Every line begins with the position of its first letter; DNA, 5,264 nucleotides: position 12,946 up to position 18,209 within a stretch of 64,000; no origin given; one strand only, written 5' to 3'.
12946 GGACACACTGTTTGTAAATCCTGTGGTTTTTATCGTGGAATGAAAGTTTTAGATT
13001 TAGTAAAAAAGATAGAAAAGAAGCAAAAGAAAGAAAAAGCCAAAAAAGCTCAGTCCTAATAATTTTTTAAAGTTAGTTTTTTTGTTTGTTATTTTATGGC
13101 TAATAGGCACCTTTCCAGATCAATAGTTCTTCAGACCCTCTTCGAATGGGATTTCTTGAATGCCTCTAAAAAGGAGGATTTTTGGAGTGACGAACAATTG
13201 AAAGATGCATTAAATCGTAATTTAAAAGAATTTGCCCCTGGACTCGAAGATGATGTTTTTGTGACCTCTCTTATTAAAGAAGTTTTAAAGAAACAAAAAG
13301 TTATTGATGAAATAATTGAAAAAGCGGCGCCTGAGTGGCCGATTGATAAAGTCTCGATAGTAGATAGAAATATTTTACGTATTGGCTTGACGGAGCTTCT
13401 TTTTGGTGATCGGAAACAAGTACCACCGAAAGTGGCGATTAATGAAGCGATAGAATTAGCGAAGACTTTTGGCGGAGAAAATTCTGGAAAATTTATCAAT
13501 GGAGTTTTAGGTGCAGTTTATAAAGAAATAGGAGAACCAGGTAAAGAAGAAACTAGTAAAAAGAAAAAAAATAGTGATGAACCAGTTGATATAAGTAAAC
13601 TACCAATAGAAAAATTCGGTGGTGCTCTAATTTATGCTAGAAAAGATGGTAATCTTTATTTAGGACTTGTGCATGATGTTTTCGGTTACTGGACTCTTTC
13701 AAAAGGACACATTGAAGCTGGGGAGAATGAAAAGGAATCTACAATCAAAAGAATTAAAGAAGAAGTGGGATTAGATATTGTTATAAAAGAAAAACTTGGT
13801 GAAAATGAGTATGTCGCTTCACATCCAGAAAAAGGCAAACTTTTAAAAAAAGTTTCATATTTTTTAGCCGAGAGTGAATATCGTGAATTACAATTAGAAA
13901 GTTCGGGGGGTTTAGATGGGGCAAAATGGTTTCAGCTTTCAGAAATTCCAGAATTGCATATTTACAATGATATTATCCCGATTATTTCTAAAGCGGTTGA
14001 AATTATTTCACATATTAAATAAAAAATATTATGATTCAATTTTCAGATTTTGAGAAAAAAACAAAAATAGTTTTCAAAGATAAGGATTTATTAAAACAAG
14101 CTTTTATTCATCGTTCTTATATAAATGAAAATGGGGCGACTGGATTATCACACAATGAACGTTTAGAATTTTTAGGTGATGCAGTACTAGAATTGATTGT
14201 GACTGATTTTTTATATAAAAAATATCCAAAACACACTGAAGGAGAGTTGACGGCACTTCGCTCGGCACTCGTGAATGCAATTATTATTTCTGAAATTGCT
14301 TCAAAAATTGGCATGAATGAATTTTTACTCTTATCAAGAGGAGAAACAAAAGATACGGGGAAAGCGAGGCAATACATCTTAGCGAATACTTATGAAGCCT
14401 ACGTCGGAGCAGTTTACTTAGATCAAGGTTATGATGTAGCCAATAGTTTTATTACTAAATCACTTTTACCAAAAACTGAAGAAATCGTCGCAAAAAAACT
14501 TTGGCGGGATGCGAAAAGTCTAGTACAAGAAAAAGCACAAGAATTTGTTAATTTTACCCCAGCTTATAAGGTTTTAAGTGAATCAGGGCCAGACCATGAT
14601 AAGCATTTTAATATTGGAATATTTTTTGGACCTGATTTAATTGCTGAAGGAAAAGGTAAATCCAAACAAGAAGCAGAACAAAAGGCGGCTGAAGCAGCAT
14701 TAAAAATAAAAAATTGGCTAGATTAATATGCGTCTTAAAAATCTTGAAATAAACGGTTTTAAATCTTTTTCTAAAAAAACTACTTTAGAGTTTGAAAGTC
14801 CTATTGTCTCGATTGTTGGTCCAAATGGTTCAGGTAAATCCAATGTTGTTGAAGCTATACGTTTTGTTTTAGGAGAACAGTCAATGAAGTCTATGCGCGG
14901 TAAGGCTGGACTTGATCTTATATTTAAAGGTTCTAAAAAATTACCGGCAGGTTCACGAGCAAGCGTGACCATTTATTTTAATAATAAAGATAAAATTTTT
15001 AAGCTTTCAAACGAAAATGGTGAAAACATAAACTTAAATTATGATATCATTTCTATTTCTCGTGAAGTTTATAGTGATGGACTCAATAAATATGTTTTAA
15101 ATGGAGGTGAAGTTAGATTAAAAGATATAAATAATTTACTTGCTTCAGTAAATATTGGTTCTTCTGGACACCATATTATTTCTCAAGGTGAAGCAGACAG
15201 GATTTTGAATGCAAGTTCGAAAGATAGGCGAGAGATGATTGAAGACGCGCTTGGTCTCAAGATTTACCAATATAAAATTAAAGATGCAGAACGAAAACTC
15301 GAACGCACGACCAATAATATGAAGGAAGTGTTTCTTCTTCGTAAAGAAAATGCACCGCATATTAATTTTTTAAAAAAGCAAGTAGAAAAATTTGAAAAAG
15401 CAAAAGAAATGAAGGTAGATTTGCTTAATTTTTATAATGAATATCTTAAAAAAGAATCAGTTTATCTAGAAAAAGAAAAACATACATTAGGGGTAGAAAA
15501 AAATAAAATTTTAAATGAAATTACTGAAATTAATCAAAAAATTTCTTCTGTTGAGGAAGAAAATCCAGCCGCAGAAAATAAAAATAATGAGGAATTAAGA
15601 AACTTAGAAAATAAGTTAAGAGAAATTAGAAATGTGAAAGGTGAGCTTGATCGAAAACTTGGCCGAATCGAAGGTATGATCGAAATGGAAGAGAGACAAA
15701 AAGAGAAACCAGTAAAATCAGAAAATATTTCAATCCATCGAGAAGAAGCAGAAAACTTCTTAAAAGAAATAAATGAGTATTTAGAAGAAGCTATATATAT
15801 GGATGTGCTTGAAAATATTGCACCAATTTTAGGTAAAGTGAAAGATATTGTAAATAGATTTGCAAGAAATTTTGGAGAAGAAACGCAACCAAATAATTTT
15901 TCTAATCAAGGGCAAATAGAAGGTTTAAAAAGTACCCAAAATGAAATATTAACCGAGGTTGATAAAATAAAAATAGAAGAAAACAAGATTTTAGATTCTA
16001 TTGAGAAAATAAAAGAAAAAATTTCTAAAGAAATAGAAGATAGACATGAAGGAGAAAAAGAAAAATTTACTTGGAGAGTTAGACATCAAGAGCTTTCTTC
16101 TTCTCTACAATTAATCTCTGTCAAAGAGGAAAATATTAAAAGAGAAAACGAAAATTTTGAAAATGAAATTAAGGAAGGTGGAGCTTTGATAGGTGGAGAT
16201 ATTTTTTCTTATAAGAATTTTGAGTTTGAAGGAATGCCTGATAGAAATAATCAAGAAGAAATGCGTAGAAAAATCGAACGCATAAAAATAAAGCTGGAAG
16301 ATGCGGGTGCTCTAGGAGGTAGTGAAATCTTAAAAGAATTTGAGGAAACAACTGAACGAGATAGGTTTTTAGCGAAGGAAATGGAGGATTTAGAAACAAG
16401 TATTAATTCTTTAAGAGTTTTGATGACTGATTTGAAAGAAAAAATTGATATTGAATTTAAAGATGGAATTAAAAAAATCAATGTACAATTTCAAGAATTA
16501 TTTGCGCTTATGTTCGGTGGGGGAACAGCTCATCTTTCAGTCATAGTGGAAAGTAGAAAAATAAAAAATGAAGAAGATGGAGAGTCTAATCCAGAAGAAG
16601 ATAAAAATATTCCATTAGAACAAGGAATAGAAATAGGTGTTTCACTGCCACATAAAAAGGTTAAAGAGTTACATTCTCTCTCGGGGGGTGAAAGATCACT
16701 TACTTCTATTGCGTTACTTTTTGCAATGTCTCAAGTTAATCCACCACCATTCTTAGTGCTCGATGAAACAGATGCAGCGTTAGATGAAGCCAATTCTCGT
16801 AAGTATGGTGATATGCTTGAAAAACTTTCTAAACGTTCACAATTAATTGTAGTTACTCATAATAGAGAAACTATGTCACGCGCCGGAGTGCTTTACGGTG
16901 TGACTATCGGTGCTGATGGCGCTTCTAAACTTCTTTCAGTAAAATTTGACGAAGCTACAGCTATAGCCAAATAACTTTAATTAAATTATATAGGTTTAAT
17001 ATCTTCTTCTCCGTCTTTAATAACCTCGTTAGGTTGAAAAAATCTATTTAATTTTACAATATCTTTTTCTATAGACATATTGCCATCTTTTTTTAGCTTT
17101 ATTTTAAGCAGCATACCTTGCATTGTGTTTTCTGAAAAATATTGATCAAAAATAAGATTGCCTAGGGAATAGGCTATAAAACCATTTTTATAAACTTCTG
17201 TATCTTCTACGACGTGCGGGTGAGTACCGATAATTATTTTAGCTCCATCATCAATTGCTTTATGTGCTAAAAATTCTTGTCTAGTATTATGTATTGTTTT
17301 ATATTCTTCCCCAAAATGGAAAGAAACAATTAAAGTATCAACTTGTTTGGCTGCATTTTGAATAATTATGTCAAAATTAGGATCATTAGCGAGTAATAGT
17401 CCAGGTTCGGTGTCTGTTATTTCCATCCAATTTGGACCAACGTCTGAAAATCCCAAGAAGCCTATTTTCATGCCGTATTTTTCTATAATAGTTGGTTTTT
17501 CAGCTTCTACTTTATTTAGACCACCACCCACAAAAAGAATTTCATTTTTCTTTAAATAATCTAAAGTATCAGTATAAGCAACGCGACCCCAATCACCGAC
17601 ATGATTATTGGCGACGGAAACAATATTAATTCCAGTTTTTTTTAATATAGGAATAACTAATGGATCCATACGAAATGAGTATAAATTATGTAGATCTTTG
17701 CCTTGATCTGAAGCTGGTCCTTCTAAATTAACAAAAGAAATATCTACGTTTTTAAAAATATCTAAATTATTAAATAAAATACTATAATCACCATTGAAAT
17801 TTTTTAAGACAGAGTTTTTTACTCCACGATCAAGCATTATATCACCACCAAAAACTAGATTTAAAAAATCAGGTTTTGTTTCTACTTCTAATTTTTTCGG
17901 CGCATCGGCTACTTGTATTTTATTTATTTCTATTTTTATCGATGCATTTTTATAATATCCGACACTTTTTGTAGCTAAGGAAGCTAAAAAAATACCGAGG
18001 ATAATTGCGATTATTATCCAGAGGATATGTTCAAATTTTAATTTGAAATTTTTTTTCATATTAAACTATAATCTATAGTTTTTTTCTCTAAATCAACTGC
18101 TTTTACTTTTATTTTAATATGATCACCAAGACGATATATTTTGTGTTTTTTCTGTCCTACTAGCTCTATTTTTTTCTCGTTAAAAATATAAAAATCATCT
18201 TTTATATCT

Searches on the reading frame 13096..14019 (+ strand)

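Call 58: search_protein_families(library=pfam, proteins=[window:13096-14019:+], max_evalue=0.0001)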
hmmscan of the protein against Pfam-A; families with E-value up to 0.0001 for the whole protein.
window:13096-14019:+ (308 aa): 2 families
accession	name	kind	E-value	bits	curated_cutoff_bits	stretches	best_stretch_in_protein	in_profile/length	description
PF01029.23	NusB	-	3.5e-35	121.7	23.1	1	7-143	3-133/133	NusB family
PF00293.34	NUDIX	-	7.1e-10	39.4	21.1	1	197-286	28-120/134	NUDIX domain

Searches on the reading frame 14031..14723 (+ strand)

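Call 58: search_protein_families(library=pfam, proteins=[window:14031-14723:+], max_evalue=0.0001)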
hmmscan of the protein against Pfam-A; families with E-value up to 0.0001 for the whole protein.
window:14031-14723:+ (231 aa): 4 families
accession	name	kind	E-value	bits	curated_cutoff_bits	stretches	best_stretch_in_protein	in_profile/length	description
PF14622.11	Ribonucleas_3_3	-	6.2e-38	130.3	35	1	17-148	1-127/128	Ribonuclease-III-like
PF00636.31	Ribonuclease_3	-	5.1e-27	95.1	27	1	43-133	1-102/102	Ribonuclease III domain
PF00035.32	dsrm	-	6.5e-13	49.5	23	1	161-225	1-64/66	Double-stranded RNA binding motif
PF22935.1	RM44_endonuclase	-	1.1e-10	42.2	27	1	15-127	17-138/139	Large ribosomal subunit protein mL44, endonuclease domain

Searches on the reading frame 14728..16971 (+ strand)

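Call 58: search_protein_families(library=pfam, proteins=[window:14728-16971:+], max_evalue=0.0001)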
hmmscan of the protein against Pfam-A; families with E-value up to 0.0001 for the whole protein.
window:14728-16971:+ (748 aa): 5 families
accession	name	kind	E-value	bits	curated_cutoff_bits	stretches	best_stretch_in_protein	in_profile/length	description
PF02463.25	SMC_N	-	9.3e-60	202.2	40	1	3-733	2-219/220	RecF/RecN/SMC N terminal domain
PF13476.12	AAA_23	-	3.2e-16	61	27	1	6-272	2-200/201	AAA domain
PF13304.12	AAA_21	-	2.6e-12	47.8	27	1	27-105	2-103/304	AAA domain, putative AbiEii toxin, Type IV TA system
PF13175.12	AAA_15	-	5.7e-09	36.5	32.1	1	1-337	1-291/374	AAA ATPase domain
PF13555.12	AAA_29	-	8.6e-05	22.7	27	0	4-49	2-47/61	P-loop containing region of AAA domain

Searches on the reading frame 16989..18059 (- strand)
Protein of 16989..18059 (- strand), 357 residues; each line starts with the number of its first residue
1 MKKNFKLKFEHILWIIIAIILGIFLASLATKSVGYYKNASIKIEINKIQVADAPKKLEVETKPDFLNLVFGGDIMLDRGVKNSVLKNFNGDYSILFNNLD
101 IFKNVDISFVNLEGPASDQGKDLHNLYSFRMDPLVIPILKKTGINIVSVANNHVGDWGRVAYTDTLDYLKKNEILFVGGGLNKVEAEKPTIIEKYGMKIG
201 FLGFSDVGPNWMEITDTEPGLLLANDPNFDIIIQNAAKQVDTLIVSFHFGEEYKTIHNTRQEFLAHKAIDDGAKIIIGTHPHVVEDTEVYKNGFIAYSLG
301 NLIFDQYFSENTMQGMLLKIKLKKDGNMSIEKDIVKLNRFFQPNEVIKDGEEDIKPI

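Call 58: search_protein_families(library=pfam, proteins=[window:16989-18059:-], max_evalue=0.0001)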
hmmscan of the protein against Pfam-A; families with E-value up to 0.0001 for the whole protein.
window:16989-18059:- (357 aa): 1 family
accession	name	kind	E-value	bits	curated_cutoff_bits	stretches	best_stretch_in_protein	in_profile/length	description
PF09587.15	PGA_cap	-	1.3e-64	218.6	27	1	68-306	2-255/255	Bacterial capsule synthesis protein PGA_cap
